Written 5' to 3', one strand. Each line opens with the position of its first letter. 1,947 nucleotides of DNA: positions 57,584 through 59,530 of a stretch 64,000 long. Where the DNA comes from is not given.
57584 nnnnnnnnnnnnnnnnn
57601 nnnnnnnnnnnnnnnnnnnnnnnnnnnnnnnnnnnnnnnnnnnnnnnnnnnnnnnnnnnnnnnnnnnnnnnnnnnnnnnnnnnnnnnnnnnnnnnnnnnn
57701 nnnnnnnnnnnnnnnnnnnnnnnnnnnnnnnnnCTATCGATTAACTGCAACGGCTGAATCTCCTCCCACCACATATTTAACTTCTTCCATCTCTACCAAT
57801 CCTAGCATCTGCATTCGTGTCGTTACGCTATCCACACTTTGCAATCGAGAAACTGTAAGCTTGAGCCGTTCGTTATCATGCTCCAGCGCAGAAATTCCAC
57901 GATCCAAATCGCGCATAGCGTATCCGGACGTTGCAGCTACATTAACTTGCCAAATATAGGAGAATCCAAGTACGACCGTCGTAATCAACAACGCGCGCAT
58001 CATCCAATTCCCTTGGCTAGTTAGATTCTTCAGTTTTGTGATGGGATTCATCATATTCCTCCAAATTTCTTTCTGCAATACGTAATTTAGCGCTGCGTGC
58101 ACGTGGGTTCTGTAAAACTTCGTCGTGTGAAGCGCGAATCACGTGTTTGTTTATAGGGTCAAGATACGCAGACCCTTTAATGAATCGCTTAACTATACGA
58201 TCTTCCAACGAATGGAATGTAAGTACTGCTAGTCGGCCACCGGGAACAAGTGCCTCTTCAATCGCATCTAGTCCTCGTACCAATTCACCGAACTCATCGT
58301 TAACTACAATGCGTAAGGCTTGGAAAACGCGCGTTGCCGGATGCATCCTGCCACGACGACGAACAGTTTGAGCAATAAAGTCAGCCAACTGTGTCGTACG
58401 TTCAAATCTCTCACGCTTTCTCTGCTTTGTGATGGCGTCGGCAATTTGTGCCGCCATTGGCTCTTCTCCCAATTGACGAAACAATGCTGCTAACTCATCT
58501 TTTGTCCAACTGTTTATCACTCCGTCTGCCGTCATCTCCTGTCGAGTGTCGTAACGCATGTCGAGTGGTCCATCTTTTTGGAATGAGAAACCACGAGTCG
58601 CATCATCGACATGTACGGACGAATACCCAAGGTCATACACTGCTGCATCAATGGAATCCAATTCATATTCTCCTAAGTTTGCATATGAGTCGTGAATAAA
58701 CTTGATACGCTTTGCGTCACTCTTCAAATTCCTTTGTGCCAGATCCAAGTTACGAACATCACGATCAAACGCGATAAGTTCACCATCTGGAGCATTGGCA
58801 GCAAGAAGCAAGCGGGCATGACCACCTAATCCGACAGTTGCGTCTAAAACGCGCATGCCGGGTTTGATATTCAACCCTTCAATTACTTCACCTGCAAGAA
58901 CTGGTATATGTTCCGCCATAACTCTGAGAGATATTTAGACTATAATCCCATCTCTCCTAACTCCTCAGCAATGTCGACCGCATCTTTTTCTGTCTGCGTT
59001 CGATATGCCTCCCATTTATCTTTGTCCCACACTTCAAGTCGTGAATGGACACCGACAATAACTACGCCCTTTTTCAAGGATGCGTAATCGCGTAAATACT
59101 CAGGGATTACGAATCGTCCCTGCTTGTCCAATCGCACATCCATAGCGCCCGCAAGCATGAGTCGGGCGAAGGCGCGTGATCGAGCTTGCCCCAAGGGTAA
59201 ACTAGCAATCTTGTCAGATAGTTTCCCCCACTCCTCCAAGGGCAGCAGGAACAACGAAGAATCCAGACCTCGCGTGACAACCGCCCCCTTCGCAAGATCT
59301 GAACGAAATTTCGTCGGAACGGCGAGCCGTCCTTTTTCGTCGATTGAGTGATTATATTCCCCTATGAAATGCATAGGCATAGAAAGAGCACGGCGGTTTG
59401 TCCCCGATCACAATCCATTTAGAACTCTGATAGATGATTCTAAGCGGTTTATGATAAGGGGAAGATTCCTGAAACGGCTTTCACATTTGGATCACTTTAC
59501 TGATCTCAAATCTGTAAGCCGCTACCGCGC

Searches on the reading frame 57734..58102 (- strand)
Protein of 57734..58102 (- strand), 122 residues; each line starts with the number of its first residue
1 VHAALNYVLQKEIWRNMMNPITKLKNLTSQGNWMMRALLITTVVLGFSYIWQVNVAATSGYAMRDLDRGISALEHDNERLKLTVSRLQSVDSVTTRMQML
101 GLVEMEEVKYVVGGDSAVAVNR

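Call 12: search_protein_families(library=pfam, proteins=[window:57734-58102:-], max_evalue=1)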
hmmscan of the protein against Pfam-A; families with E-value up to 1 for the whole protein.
window:57734-58102:- (122 aa): 2 families
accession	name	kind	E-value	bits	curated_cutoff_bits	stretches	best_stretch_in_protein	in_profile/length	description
PF04977.20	DivIC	-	0.12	12.6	28.9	1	65-111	28-76/80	Septum formation initiator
PF19579.4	FtsL_2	-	0.19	12.1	24.6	1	21-107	3-89/100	Bacteriodetes cell division protein (FtsL-like)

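Call 63: find_encoding_contigs(protein=window:57734-58051:-, flank=6000, max_places=10)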
Protein window:57734-58051:- (105 aa): 24 contigs read that carry it; 10 places shown.
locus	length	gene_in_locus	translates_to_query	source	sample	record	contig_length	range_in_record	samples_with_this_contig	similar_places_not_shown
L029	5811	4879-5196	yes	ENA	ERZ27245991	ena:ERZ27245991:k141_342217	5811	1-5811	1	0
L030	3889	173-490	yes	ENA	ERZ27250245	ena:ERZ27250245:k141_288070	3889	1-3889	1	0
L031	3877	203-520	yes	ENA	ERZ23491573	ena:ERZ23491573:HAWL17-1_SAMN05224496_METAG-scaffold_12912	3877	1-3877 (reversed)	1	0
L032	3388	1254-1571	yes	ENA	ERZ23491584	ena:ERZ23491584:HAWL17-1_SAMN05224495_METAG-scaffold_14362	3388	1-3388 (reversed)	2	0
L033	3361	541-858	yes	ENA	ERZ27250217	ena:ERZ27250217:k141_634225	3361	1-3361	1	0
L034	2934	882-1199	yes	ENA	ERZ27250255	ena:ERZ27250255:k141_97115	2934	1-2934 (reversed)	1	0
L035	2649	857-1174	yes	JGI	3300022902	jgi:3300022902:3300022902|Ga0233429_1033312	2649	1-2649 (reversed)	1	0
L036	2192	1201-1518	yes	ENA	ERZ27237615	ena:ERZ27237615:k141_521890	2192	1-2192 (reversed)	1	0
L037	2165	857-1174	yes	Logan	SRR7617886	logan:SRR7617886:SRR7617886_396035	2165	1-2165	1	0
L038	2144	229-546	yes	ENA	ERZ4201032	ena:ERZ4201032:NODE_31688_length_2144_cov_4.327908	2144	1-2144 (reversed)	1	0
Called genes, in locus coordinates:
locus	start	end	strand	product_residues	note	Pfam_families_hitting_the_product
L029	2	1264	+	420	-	?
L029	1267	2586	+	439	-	PF01541:GIY-YIG (weak), PF27096:UvrC_M, PF02151:UVR (weak), PF08459:UvrC_RNaseH_dom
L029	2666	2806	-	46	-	-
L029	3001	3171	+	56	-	-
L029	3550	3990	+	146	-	PF02381:MraZ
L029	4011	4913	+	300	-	PF01795:Methyltransf_5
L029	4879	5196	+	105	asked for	-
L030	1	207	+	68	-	?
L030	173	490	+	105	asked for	-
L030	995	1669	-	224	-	-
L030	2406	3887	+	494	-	?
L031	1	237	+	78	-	?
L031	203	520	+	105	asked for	-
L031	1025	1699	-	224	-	-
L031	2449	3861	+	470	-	PF01676:Metalloenzyme, PF06415:iPGM_N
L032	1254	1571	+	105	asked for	-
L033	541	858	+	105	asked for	-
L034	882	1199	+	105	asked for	-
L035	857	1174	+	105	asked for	-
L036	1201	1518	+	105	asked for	-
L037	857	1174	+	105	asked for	-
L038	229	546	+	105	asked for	-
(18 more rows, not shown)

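Call 64: find_homologous_proteins(query=window:57734-58051:-, max_evalue=1e-10)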
Query window:57734-58051:- (105 aa): 22 proteins with E <= 1e-10 among 23 candidates.
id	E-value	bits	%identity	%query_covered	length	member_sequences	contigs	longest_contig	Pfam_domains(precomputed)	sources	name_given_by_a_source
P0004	4.0e-60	218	100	100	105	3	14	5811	-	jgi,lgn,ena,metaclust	metaclust:\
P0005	3.6e-45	170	78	99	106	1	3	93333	-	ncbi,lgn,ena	-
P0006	4.4e-41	157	69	99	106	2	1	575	-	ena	-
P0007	1.0e-39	152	68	99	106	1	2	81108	-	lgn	-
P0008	2.4e-39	151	70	99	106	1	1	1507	-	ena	-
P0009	2.8e-39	151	69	98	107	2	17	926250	-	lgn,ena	-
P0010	3.5e-39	151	70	99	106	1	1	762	-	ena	-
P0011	1.7e-25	107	57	96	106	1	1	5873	-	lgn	-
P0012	1.8e-25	107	64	87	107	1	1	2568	-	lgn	-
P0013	2.1e-25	107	52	97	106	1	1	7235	-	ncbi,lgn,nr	ncbi:MAG: hypothetical protein Q8P30_02310 [Candidatus Uhrbacteria bacterium]|nr:hypothetical protei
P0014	6.9e-24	102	55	95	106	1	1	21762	-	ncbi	-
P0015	3.2e-23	100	55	87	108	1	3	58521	PF19579.5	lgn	-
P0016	7.2e-23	99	58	93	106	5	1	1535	-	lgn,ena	-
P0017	8.2e-23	98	55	89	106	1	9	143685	-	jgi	jgi:cell division protein FtsB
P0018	1.4e-22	98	51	87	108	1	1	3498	-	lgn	-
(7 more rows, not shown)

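Call 65: find_encoding_contigs(protein=P0005, flank=8000, max_places=3)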
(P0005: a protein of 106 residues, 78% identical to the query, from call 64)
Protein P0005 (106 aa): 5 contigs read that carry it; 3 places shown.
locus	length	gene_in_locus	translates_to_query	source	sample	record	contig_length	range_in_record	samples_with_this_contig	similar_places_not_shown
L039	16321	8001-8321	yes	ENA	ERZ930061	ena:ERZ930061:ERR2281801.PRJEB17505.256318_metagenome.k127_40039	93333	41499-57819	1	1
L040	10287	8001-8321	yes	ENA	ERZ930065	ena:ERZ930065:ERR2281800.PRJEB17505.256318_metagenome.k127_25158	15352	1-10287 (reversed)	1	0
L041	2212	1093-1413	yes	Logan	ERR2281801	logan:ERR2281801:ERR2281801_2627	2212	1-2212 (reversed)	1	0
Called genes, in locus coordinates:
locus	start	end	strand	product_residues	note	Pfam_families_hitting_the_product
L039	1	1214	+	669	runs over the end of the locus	PF00270:DEAD (faint), PF04851:ResIII, PF17757:UvrB_inter, PF27431:UvrB_3rd, PF00271:Helicase_C, PF12344:UvrB, PF02151:UVR (weak)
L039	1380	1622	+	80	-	PF01541:GIY-YIG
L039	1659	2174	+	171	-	-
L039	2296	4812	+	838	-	PF00005:ABC_tran (faint), PF02463:SMC_N (faint), PF03193:RsgA_GTPase (faint), PF13191:AAA_16 (faint), PF13304:AAA_21 (faint), PF13476:AAA_23 (faint), PF13555:AAA_29 (faint), PF17760:UvrA_inter, +2 more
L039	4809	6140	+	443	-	PF01541:GIY-YIG, PF27096:UvrC_M, PF02151:UVR, PF08459:UvrC_RNaseH_dom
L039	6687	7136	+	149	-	PF02381:MraZ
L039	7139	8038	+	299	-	PF01795:Methyltransf_5, PF06962:rRNA_methylase (faint)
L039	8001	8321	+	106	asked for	-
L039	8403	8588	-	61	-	-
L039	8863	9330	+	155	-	-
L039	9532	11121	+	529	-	PF01676:Metalloenzyme, PF06415:iPGM_N, PF00884:Sulfatase (weak), PF01663:Phosphodiest (weak)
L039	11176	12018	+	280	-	-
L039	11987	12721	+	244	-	PF00730:HhH-GPD, PF00633:HHH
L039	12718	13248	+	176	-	PF01569:PAP2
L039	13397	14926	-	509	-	PF13393:tRNA-synt_His, PF03129:HGTP_anticodon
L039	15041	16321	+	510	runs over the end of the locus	PF00221:Lyase_aromatic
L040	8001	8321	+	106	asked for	-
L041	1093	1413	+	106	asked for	-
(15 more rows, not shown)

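Call 66: find_encoding_contigs(protein=P0009, flank=8000, max_places=3)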
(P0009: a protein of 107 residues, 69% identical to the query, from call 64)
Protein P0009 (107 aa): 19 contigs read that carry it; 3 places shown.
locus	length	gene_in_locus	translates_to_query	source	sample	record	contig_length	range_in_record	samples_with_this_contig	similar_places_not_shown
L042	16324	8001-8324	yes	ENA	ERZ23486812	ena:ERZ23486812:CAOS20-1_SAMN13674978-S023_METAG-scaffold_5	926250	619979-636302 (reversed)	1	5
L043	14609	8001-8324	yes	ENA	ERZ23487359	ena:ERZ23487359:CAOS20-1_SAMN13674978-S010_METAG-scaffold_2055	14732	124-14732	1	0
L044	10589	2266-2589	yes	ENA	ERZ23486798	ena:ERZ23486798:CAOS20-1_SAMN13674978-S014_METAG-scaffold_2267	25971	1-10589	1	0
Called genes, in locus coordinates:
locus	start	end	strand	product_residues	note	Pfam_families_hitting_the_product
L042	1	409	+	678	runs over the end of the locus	PF00270:DEAD (faint), PF04851:ResIII, PF17757:UvrB_inter, PF27431:UvrB_3rd, PF00271:Helicase_C, PF12344:UvrB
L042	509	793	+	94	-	PF01541:GIY-YIG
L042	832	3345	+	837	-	PF00005:ABC_tran (faint), PF02463:SMC_N (faint), PF03193:RsgA_GTPase (faint), PF13191:AAA_16 (faint), PF13304:AAA_21 (faint), PF13555:AAA_29 (faint), PF20703:nSTAND1 (faint), PF17760:UvrA_inter, +1 more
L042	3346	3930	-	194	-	PF13347:MFS_2, PF07690:MFS_1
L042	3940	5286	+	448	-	PF01541:GIY-YIG, PF27096:UvrC_M, PF02151:UVR (weak), PF08459:UvrC_RNaseH_dom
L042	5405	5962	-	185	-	-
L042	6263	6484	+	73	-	-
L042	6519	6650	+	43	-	-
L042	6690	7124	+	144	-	PF02381:MraZ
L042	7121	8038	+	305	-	PF01795:Methyltransf_5, PF13847:Methyltransf_31 (faint), PF13649:Methyltransf_25 (faint), PF06962:rRNA_methylase (faint)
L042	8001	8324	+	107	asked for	-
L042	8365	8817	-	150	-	-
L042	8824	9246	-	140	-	PF00903:Glyoxalase, PF22677:Ble-like_N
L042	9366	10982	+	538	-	PF01676:Metalloenzyme, PF06415:iPGM_N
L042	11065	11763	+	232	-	-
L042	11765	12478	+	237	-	PF00730:HhH-GPD, PF00633:HHH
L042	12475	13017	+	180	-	PF01569:PAP2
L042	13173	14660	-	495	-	PF13393:tRNA-synt_His, PF03129:HGTP_anticodon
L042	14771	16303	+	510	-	PF00221:Lyase_aromatic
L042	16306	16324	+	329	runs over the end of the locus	PF02016:Peptidase_S66, PF17676:Peptidase_S66C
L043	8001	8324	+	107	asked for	-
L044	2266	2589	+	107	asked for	-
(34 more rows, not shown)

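Call 67: find_encoding_contigs(protein=P0007, flank=8000, max_places=2)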
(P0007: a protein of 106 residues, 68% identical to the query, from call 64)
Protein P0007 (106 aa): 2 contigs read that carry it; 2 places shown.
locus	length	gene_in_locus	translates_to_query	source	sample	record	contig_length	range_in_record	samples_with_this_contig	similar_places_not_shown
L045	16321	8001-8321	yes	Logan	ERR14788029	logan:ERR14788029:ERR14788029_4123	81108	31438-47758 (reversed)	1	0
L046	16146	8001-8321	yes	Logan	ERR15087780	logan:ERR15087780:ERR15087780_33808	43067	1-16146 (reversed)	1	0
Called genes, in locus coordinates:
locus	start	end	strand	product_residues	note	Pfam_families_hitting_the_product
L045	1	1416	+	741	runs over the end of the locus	PF04851:ResIII, PF00270:DEAD (faint), PF17757:UvrB_inter, PF27431:UvrB_3rd, PF00271:Helicase_C, PF12344:UvrB, PF02151:UVR (weak)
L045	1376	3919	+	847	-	PF00005:ABC_tran (faint), PF02463:SMC_N (faint), PF03193:RsgA_GTPase (faint), PF13191:AAA_16 (faint), PF13304:AAA_21 (faint), PF13555:AAA_29 (faint), PF20703:nSTAND1 (faint), PF17760:UvrA_inter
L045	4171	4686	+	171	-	PF01797:Y1_Tnp (weak)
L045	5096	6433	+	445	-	PF01541:GIY-YIG (weak), PF27096:UvrC_M, PF02151:UVR (weak), PF08459:UvrC_RNaseH_dom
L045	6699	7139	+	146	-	PF02381:MraZ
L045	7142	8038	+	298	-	PF01795:Methyltransf_5, PF13649:Methyltransf_25 (faint), PF06962:rRNA_methylase (faint)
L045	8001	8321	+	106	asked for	-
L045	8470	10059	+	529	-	PF01663:Phosphodiest (faint), PF01676:Metalloenzyme, PF06415:iPGM_N, PF00884:Sulfatase (weak)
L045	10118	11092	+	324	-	-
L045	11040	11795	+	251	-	PF00730:HhH-GPD, PF00633:HHH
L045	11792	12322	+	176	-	PF01569:PAP2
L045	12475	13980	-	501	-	PF13393:tRNA-synt_His, PF03129:HGTP_anticodon (weak)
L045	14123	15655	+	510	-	PF00221:Lyase_aromatic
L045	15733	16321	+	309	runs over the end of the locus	PF02016:Peptidase_S66, PF17676:Peptidase_S66C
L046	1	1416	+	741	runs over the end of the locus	PF04851:ResIII, PF00270:DEAD (faint), PF17757:UvrB_inter, PF27431:UvrB_3rd, PF00271:Helicase_C, PF12344:UvrB, PF02151:UVR (weak)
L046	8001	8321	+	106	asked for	-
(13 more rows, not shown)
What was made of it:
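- On Integron cassette / attC site: The syntenic relatives are annotated likewise (calls 65-67).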

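Call 75: find_encoding_contigs(protein=P0008, flank=3000, max_places=2)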
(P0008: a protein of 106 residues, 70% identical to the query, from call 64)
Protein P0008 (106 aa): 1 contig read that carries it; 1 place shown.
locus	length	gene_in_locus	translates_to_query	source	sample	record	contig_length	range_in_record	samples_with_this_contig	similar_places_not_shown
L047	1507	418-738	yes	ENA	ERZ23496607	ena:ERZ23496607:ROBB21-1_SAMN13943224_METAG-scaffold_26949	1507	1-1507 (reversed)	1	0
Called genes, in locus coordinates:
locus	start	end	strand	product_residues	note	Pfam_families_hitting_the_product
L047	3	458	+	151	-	?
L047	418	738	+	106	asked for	-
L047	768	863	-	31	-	-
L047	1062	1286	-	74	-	-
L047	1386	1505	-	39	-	?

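Call 76: find_encoding_contigs(protein=P0012, flank=3000, max_places=2)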
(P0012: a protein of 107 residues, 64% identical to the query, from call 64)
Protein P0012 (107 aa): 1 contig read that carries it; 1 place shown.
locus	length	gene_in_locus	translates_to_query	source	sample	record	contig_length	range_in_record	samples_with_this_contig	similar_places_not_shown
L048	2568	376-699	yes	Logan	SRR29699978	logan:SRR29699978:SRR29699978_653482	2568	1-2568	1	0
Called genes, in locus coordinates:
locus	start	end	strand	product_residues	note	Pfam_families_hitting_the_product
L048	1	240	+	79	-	?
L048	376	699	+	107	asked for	-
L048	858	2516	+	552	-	PF01676:Metalloenzyme, PF06415:iPGM_N, PF00884:Sulfatase (faint)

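Call 77: find_encoding_contigs(protein=P0011, flank=4000, max_places=2)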
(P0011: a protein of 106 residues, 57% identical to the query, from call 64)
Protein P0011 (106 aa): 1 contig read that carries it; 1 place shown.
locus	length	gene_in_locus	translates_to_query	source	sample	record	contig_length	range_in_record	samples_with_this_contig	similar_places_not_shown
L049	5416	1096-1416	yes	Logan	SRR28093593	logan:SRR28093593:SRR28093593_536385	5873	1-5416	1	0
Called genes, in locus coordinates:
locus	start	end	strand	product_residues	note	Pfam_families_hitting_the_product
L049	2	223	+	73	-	?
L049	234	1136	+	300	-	PF01135:PCMT (weak), PF01795:Methyltransf_5, PF13847:Methyltransf_31 (faint), PF13649:Methyltransf_25 (faint)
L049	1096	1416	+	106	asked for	-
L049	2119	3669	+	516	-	PF01676:Metalloenzyme, PF06415:iPGM_N, PF01663:Phosphodiest (faint)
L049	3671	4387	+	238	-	PF00730:HhH-GPD, PF00633:HHH (weak)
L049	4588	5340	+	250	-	-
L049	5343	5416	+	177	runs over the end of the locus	?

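Call 85: find_encoding_contigs(protein=P0010, flank=2000, max_places=2)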
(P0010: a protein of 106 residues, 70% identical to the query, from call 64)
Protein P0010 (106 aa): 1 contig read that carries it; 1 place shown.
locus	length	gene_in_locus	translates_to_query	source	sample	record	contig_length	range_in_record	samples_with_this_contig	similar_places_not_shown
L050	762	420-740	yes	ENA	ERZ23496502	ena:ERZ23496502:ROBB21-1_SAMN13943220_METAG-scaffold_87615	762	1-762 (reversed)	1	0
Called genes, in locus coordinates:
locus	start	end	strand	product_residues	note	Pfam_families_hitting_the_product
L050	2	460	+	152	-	?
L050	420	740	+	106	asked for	-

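Call 86: find_encoding_contigs(protein=P0006, flank=2000, max_places=2)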
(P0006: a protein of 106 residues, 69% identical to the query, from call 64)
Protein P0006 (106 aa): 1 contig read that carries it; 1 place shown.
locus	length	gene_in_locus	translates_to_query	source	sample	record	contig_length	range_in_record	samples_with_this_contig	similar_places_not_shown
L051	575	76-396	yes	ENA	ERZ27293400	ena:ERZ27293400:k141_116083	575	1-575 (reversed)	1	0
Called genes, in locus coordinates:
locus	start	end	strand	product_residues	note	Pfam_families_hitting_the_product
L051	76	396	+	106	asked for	-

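Call 103: find_encoding_contigs(protein=P0016, flank=3000, max_places=3)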
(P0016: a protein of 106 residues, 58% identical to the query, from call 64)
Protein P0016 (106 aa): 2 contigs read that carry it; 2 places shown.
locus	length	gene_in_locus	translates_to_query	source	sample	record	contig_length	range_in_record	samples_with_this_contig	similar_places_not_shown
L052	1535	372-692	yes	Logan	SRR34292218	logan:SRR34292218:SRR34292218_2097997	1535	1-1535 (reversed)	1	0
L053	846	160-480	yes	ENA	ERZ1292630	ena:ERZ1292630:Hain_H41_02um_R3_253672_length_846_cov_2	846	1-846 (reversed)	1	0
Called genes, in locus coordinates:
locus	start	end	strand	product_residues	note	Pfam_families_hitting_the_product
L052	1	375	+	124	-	?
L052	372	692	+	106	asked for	-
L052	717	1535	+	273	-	?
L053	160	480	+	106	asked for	-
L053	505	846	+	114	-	?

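Call 104: find_encoding_contigs(protein=P0014, flank=4000, max_places=2)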
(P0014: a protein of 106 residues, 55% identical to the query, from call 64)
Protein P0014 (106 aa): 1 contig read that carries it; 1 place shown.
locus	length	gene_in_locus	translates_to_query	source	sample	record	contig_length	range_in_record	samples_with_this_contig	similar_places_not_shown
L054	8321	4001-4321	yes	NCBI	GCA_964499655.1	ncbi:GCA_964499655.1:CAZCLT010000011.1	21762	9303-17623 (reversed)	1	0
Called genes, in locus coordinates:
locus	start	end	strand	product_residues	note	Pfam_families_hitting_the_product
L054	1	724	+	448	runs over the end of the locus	PF01541:GIY-YIG (weak), PF27096:UvrC_M, PF02151:UVR, PF08459:UvrC_RNaseH_dom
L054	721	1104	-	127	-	-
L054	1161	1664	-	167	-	PF14815:NUDIX_4 (faint)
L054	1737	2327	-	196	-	-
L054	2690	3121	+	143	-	PF02381:MraZ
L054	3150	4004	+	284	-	PF01795:Methyltransf_5, PF08704:GCD14 (faint), PF13847:Methyltransf_31 (faint), PF13649:Methyltransf_25 (faint)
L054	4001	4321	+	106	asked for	-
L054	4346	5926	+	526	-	PF01676:Metalloenzyme, PF06415:iPGM_N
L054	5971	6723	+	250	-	PF00483:NTP_transferase, PF12804:NTP_transf_3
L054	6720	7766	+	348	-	PF02618:YceG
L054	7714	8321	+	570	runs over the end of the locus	PF09972:DUF2207, PF20990:DUF2207_C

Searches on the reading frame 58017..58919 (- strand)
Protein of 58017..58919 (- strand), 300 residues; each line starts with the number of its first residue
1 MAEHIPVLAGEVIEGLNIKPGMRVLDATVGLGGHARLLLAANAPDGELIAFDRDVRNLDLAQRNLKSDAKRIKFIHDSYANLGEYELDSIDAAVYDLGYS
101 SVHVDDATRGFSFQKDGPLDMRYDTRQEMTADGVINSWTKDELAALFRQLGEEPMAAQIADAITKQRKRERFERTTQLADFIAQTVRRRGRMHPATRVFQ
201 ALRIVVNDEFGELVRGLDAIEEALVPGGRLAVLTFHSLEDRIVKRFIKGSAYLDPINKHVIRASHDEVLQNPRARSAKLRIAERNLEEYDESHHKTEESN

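Call 25: find_related_loci(query=window:58017-58919:-, collection=genome_contigs, flank=10000)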
Query window:58017-58919:- (300 aa) in genome_contigs; peptide patterns used: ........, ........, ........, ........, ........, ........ (x = any residue, [..] = any of these).
116 stretches matched a pattern; 16 encode a relative of the query (tblastn E <= 1e-3); 16 distinct loci.
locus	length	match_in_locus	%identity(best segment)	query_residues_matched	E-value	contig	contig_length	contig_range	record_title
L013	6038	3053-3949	58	1-299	3e-110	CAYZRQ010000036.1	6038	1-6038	MAG TPA_asm: uncultured Gammaproteobacteria bacterium isolate SRP062349_co6_358 genome assembly, contig: NODE_11840_leng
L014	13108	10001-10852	55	1-284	5e-105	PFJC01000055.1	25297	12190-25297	MAG: Candidatus Uhrbacteria bacterium CG_4_10_14_3_um_filter_41_21 CG_4_10_14_3_um_filter_scaffold_900_c, whole genome s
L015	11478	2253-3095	54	4-285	8e-99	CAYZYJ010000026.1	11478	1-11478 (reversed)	MAG TPA_asm: uncultured Gammaproteobacteria bacterium isolate SRP319275_co1_351 genome assembly, contig: NODE_6922_lengt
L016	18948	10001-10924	42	1-285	7e-62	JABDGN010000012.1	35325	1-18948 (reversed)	MAG: Gammaproteobacteria bacterium isolate BWOrgControl_Nextera39_MAG3 3300021013.a:Ga0206831_1057, whole genome shotgun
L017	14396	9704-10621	41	1-284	1e-60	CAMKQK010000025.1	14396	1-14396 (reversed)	MAG: uncultured Bacillales bacterium isolate SRR12081302_bin.41_metaWRAP_v1.3_MAG genome assembly, contig: ERZ12289775.7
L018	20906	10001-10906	41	1-284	3e-60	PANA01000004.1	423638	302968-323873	MAG: Legionellales bacterium isolate SAT2787 MHASMcontig_941868, whole genome shotgun sequence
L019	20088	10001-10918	41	1-284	2e-60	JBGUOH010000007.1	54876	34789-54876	MAG: Bacilli bacterium isolate ruminal_MAG_191 ruminal_MAG_191_contig_0007, whole genome shotgun sequence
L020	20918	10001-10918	41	1-284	3e-59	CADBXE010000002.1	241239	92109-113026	MAG: uncultured Erysipelotrichaceae bacterium isolate RUG14382 genome assembly, contig: RUG14382_asm_2, whole genome sho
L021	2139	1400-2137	41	1-240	2e-56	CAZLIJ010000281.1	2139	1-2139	MAG TPA_asm: uncultured Oscillospiraceae bacterium isolate SRP192927_co8_349 genome assembly, contig: NODE_59991_length_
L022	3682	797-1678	39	1-284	2e-54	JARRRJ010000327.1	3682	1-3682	MAG: Sedimentisphaerales bacterium isolate Spart_225_MAG scaffold_26209, whole genome shotgun sequence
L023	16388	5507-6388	37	1-284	5e-52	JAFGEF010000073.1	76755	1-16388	MAG: Sedimentisphaerales bacterium isolate Zod_Metabat.1213 k87_6301435, whole genome shotgun sequence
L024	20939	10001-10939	45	1-284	2e-69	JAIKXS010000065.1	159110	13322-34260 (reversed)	MAG: Desulfovibrio sp. isolate RUI461 k141_11437977_flag=0_multi=17.0000_len=159110, whole genome shotgun sequence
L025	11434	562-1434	39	1-285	6e-61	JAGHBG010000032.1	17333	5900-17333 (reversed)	MAG: Thermotogaceae bacterium isolate AUK250 PB_MBMC_204_c_000000000249, whole genome shotgun sequence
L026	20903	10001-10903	36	1-280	1e-48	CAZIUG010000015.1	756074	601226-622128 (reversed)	MAG TPA_asm: uncultured Opitutales bacterium isolate SRP092796_co2_216 genome assembly, contig: k141_210096, whole genom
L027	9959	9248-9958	41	1-231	2e-46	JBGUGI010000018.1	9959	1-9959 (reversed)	MAG: Bacilli bacterium isolate ruminal_MAG_378 ruminal_MAG_378_contig_0018, whole genome shotgun sequence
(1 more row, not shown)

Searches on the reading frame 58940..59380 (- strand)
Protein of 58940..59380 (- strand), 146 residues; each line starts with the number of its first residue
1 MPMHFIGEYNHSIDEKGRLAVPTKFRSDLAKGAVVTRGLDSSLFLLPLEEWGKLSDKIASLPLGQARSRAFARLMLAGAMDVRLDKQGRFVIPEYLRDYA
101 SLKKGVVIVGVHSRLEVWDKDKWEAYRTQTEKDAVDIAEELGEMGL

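Call 106: search_protein_families(library=pfam, proteins=[window:58940-59380:-], max_evalue=0.00001)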
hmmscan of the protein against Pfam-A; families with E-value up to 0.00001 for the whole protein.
window:58940-59380:- (146 aa): 1 family
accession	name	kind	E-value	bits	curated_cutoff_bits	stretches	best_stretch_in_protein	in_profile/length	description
PF02381.23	MraZ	-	4.3e-37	126.4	23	2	75-134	1-61/72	MraZ protein, putative antitoxin-like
